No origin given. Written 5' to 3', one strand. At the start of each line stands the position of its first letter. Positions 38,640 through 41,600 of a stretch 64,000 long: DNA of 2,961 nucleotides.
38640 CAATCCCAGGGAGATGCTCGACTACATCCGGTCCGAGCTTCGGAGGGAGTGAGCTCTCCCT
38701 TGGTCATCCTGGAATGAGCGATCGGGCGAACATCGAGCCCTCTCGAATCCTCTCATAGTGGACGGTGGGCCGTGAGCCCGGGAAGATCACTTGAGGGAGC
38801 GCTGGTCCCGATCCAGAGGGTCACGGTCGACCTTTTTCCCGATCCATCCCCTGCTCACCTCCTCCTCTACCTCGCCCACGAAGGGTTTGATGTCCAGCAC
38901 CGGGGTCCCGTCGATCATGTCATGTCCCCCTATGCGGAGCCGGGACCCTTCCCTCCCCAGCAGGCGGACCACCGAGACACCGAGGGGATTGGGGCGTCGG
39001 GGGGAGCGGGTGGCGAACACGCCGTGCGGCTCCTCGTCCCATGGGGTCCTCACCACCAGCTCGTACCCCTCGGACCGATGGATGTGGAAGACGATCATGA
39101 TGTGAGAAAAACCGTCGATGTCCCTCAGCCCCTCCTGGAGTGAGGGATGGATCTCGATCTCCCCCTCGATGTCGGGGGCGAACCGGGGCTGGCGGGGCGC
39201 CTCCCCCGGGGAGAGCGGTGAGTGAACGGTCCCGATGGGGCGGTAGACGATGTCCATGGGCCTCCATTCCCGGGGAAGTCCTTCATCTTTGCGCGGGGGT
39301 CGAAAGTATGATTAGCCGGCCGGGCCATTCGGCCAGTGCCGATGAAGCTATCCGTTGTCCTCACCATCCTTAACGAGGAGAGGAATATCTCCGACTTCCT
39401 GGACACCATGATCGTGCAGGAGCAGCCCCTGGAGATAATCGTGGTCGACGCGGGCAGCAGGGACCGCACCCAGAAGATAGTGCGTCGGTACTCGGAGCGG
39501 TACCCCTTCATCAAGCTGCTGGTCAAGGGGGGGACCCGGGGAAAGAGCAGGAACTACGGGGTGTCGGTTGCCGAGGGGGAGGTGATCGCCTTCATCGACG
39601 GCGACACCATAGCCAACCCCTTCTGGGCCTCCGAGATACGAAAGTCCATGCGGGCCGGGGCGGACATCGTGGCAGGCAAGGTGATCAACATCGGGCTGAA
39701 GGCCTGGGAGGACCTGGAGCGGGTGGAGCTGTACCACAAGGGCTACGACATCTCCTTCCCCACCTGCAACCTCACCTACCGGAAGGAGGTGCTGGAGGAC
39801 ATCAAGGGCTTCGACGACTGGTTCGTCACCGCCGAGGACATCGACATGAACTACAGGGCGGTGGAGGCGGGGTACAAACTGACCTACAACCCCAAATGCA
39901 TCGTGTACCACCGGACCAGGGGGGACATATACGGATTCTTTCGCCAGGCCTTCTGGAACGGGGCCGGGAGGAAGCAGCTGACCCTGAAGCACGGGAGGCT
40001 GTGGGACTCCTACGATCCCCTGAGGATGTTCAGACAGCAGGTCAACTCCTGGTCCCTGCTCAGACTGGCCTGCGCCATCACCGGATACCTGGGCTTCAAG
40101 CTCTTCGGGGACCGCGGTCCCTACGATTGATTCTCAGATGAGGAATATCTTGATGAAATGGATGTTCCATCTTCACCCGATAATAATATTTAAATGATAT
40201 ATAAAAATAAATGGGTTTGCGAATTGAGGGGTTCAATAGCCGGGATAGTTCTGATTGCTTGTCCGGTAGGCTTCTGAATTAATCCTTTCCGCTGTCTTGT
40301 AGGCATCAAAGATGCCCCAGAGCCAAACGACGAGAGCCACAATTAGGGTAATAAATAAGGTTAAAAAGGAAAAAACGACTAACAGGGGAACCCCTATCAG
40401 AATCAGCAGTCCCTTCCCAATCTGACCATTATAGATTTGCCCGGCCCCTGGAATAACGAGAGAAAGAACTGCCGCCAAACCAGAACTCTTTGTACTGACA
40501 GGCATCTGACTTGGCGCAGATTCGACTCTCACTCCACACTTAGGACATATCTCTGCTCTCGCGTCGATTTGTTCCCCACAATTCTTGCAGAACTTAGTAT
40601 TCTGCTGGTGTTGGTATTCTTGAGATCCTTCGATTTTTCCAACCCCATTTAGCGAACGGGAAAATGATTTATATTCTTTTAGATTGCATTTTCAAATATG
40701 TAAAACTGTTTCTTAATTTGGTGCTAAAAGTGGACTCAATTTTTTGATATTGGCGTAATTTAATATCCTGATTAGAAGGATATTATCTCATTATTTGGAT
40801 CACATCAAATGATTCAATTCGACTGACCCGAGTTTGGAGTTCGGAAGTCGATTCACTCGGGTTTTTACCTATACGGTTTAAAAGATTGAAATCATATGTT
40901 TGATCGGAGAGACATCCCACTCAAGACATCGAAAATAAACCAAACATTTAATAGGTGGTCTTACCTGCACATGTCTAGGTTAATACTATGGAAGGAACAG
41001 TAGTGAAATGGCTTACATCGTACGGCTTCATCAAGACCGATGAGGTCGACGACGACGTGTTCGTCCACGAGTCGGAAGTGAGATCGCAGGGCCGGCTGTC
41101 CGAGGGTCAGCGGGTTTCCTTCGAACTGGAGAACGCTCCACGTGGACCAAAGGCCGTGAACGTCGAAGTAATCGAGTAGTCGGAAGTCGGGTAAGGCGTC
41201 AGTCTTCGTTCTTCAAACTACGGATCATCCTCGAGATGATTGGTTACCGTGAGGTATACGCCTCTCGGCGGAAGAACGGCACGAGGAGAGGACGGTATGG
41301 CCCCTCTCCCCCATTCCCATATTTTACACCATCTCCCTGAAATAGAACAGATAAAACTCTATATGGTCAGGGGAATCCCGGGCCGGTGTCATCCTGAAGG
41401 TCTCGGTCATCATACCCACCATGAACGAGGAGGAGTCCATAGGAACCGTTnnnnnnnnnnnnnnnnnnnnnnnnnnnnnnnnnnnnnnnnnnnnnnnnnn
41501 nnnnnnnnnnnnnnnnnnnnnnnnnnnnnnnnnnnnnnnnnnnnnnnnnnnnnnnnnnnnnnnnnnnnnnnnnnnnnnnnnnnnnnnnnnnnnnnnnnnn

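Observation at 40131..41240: AT-rich island carrying a cold-shock-domain gene in an otherwise GC-rich archaeal region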

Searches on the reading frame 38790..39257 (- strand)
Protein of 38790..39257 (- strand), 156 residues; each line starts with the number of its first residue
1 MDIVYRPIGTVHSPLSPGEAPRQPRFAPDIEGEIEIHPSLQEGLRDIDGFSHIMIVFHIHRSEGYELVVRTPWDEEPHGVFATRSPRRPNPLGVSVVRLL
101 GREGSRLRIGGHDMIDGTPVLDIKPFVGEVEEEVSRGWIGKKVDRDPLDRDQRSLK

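Call 12: search_protein_families(library=pfam, proteins=[window:38790-39257:-], max_evalue=0.01)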
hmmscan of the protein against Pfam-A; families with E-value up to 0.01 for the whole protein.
window:38790-39257:- (156 aa): 1 family
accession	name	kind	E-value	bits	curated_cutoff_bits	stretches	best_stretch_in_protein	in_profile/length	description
PF01980.22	TrmO_N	-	8.8e-38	129.5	26.8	1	20-129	2-114/116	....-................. O N-terminal domain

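Call 22: find_related_loci(query=window:38790-39257:-, collection=metagenome_contigs, flank=10000)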
Query window:38790-39257:- (156 aa) in metagenome_contigs; peptide patterns used: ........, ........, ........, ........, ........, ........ (x = any residue, [..] = any of these).
600 stretches matched a pattern (row limit reached: there are more); 588 encode a relative of the query (tblastn E <= 1e-3); the best 80 are kept; 80 distinct loci.
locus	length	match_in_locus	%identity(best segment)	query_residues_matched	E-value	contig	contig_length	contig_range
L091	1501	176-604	50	5-145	3e-43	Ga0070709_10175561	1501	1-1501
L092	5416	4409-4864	49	1-150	3e-42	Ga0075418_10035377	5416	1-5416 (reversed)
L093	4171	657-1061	53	7-139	1e-42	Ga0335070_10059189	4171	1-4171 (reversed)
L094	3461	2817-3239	53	7-145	2e-42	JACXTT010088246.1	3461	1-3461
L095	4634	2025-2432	54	6-139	3e-42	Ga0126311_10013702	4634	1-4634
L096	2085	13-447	50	3-145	3e-42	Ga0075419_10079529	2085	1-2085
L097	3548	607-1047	48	1-145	8e-42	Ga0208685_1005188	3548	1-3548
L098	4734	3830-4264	49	3-145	3e-41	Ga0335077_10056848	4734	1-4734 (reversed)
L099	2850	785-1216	50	2-142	3e-41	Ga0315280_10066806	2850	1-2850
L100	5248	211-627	50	6-142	6e-41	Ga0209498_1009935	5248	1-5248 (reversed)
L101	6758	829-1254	51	6-145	3e-41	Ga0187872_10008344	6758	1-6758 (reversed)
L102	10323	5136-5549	49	2-139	7e-41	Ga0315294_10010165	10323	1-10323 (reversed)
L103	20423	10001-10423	52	3-140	5e-41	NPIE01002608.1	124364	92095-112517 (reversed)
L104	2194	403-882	44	2-156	2e-41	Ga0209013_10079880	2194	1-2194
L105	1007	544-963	53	5-141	3e-43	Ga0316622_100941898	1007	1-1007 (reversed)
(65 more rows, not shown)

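Call 24: find_homologous_proteins(query=window:38790-39257:-, max_evalue=1e-30)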
Query window:38790-39257:- (156 aa): 4971 proteins with E <= 1e-30 among 8000 candidates; the best 120 are listed.
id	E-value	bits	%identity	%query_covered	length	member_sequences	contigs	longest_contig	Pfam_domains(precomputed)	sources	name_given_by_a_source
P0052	7.2e-94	330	97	97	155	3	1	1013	PF01980.23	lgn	-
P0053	8.3e-46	174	55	89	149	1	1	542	PF01980.23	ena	-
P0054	8.4e-46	174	55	90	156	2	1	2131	PF01980.23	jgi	jgi:tRNA-Thr(GGU) m(6)t(6)A37 methyltransferase TsaA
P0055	2.4e-45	173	57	87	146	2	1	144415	PF01980.23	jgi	jgi:tRNA-Thr(GGU) m(6)t(6)A37 methyltransferase TsaA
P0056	4.5e-45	172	58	88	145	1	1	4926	PF01980.23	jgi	jgi:tRNA (adenine37-N6)-methyltransferase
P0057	5.0e-45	172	55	92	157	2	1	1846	PF01980.23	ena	-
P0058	6.3e-45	171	56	88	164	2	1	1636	PF01980.23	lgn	-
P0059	6.9e-45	171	55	92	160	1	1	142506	PF01980.23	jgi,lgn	jgi:tRNA-Thr(GGU) m(6)t(6)A37 methyltransferase TsaA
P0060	9.2e-45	171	55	92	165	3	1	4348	PF01980.23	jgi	jgi:tRNA-Thr(GGU) m(6)t(6)A37 methyltransferase TsaA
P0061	1.4e-44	170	56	92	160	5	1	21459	PF01980.23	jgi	jgi:tRNA-Thr(GGU) m(6)t(6)A37 methyltransferase TsaA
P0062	2.2e-44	170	57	90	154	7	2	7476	PF01980.23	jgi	jgi:tRNA (adenine37-N6)-methyltransferase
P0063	2.3e-44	169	57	90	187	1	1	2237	PF01980.23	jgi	jgi:tRNA (adenine37-N6)-methyltransferase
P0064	2.4e-44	169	56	88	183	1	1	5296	PF01980.23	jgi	jgi:tRNA-Thr(GGU) m(6)t(6)A37 methyltransferase TsaA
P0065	2.4e-44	169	54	92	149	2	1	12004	PF01980.23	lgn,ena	-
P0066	2.4e-44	169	55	92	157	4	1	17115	PF01980.23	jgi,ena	jgi:tRNA-Thr(GGU) m(6)t(6)A37 methyltransferase TsaA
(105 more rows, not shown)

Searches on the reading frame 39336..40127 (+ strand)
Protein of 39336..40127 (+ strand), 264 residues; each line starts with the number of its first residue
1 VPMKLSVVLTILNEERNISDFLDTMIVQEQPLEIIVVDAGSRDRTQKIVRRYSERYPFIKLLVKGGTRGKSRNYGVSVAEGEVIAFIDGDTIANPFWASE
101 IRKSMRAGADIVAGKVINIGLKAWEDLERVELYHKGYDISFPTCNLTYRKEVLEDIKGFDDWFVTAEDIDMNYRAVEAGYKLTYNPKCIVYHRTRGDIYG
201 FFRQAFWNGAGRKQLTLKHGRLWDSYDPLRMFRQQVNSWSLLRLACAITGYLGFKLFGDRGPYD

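Call 12: search_protein_families(library=pfam, proteins=[window:39336-40127:+], max_evalue=0.01)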
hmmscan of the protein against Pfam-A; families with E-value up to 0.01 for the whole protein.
window:39336-40127:+ (264 aa): 4 families
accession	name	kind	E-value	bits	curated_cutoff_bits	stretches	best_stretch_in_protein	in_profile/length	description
PF00535.33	Glycos_transf_2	-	6.1e-22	78.8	23.3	1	6-126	1-125/168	Glycosyl transferase family 2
PF13641.12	Glyco_tranf_2_3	-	5e-14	53.3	27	1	5-204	3-223/230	Glycosyltransferase like family 2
PF10111.15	Glyco_tranf_2_2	-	2.5e-09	37.5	27.3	1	6-93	1-94/276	Glycosyltransferase like family 2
PF13632.12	Glyco_trans_2_3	-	2.6e-08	34.4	27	1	84-251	2-179/198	Glycosyl transferase family group 2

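Call 57: list_cluster_members(proteins=[window:39342-40127:+, window:41421-42068:+, window:38790-39257:-, window:42069-42593:-])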
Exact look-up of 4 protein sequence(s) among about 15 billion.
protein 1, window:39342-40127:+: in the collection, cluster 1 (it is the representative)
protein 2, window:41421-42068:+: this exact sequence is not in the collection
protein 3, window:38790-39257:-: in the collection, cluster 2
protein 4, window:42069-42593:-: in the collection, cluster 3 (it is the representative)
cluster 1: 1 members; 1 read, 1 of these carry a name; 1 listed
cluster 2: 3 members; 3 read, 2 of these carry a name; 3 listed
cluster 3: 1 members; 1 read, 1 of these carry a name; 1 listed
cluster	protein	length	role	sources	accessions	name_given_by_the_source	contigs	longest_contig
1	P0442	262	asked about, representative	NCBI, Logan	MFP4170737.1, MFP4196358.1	MAG: glycosyltransferase [Methanomassiliicoccales archaeon]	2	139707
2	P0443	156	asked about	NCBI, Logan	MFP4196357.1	MAG: tRNA (N6-threonylcarbamoyladenosine(37)-N6)-methyltransferase TrmO ...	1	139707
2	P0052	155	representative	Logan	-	-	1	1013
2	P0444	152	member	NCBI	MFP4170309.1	MAG: tRNA (N6-threonylcarbamoyladenosine(37)-N6)-methyltransferase TrmO, partial ...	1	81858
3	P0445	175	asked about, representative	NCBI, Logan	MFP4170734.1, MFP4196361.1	MAG: uracil-DNA glycosylase family protein [Methanomassiliicoccales archaeon]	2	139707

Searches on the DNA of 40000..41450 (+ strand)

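Call 33: search_rna_families(source=window, start=40000, end=41450, threshold=evalue, max_evalue=1)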
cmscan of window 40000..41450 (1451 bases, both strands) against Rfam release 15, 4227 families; matches with E-value up to 1: 0.
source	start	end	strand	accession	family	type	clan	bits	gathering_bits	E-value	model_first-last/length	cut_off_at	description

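Call 36: search_dna_similar(query=window:40100-40990:+, collection=phages, mode=distant, max_evalue=0.01)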
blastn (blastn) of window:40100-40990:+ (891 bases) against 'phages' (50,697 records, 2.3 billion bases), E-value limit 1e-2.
No match.

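Call 37: search_dna_similar(query=window:40100-40990:+, collection=plasmids, mode=distant, max_evalue=0.01)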
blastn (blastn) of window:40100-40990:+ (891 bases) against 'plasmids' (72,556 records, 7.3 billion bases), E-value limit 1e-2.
No match.

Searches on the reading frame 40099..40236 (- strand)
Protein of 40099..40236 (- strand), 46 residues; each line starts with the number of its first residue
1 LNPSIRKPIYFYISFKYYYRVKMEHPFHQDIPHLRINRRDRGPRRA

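Call 67: search_protein_families(library=pfam, proteins=[window:40099-40236:-], max_evalue=1)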
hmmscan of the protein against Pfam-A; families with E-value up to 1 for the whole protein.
seq(46 aa): 0 families

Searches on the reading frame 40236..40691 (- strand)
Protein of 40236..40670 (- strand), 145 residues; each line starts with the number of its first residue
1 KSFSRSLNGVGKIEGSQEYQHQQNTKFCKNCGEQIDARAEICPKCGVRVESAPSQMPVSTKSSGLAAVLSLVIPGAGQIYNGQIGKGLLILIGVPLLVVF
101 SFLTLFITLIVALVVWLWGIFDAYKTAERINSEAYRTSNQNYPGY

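Call 12: search_protein_families(library=pfam, proteins=[window:40236-40670:-], max_evalue=0.01)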
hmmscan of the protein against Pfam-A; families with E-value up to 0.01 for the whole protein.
window:40236-40670:- (145 aa): 10 families
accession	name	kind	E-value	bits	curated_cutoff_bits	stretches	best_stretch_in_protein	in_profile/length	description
PF13240.11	Zn_Ribbon_1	-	9.1e-06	25.7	25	1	27-46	1-20/23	zinc-ribbon domain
PF13248.11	Zn_ribbon_3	-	3.3e-05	23.6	27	1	26-48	3-25/26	zinc-ribbon domain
PF18935.5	DUF5683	-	4.5e-05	23.9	26.7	1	62-98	4-40/151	Family of unknown function (DUF5683)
PF12773.13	DZR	-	5.7e-05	23.6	27.3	1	24-46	11-31/45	Double zinc ribbon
PF17032.10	Zn_ribbon_15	-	0.0016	19.7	28.9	1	22-46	49-73/73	zinc-ribbon family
PF18912.6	DZR_2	-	0.0031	17.8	27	1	22-51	18-48/56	Double zinc ribbon domain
PF20382.3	DUF6677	-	0.0033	18.4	24.3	1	65-100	1-36/116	Family of unknown function (DUF6677)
PF10083.14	DUF2321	-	0.0057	16.7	24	1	12-50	13-48/157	Uncharacterized protein conserved in bacteria (DUF2321)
PF07191.17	Zn_ribbon_6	-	0.0084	16.5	25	0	17-51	8-41/67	Double zinc ribbon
PF08271.17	Zn_Ribbon_TF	-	0.0089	16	29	0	21-37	15-31/43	TFIIB zinc-binding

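Call 29: find_homologous_proteins(query=window:40236-40637:-, max_evalue=0.001)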
Query seq(134 aa) (134 aa): 622 proteins with E <= 0.001 among 690 candidates; the best 120 are listed.
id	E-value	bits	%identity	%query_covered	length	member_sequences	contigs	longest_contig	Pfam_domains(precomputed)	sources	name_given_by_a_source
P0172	2.3e-43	165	99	60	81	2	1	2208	-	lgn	-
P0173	2.5e-37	146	55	86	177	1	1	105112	PF18912.7,PF13240.12,PF12773.14,PF17032.11,PF13248.12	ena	-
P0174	3.0e-36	142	53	90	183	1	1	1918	PF18912.7,PF13240.12,PF12773.14,PF17032.11,PF13248.12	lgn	-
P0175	1.7e-35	140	54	99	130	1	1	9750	PF13240.12,PF13248.12,PF18935.6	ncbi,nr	ncbi:MAG: DUF5683 domain-containing protein [Euryarchaeota archaeon]|nr:DUF5683 domain-containing pr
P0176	7.1e-35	138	48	84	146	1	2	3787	PF13240.12,PF12773.14,PF17032.11,PF10146.15,PF13248.12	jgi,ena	jgi:TM2 domain-containing membrane protein YozV/RNA polymerase subunit RPABC4/transcription elongati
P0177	8.7e-35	137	53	89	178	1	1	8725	PF18912.7,PF13240.12,PF12773.14,PF17032.11,PF24460.2,PF13248.12,PF18935.6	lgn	-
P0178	1.6e-34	136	54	88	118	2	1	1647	PF13240.12,PF13248.12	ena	-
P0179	1.7e-34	136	51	98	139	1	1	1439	PF04144.19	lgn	-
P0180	2.6e-34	136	52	87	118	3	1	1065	PF13240.12,PF12773.14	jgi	-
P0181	6.7e-33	131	54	90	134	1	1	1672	PF13240.12,PF13248.12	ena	-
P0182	6.8e-33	131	58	83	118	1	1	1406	PF13248.12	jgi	jgi:TM2 domain-containing membrane protein YozV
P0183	1.1e-32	131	54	86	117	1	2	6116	PF13240.12,PF12773.14,PF18935.6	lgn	-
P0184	1.4e-32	130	55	82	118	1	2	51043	PF13240.12,PF13248.12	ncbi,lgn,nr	ncbi:MAG: zinc ribbon domain-containing protein [Syntrophorhabdaceae bacterium]|nr:zinc ribbon domai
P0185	2.1e-32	130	54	83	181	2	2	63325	PF18912.7,PF13240.12,PF12773.14,PF17032.11,PF24460.2,PF13248.12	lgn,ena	-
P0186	6.2e-32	128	53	87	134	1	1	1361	PF13240.12,PF13248.12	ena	-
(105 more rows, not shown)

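Call 38: find_related_loci(query=A2, collection=viral_contigs, flank=5000)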
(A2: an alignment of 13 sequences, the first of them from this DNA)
Query A2 (152 aa) in viral_contigs; peptide patterns used: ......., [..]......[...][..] (x = any residue, [..] = any of these).
38 stretches matched a pattern; 3 encode a relative of the query (tblastn E <= 1e-3); 3 distinct loci.
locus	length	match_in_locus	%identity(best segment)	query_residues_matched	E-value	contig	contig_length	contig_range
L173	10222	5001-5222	54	68-142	1e-22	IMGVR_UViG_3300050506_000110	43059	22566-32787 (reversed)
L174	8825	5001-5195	39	65-134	3e-13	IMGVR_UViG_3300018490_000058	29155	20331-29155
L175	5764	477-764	35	71-144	3e-8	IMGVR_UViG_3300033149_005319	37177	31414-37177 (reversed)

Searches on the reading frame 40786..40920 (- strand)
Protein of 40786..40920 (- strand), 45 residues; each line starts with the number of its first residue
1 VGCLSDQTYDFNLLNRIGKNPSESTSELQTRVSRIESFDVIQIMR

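Call 67: search_protein_families(library=pfam, proteins=[window:40786-40920:-], max_evalue=1)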
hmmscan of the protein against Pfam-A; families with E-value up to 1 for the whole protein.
seq(45 aa): 0 families
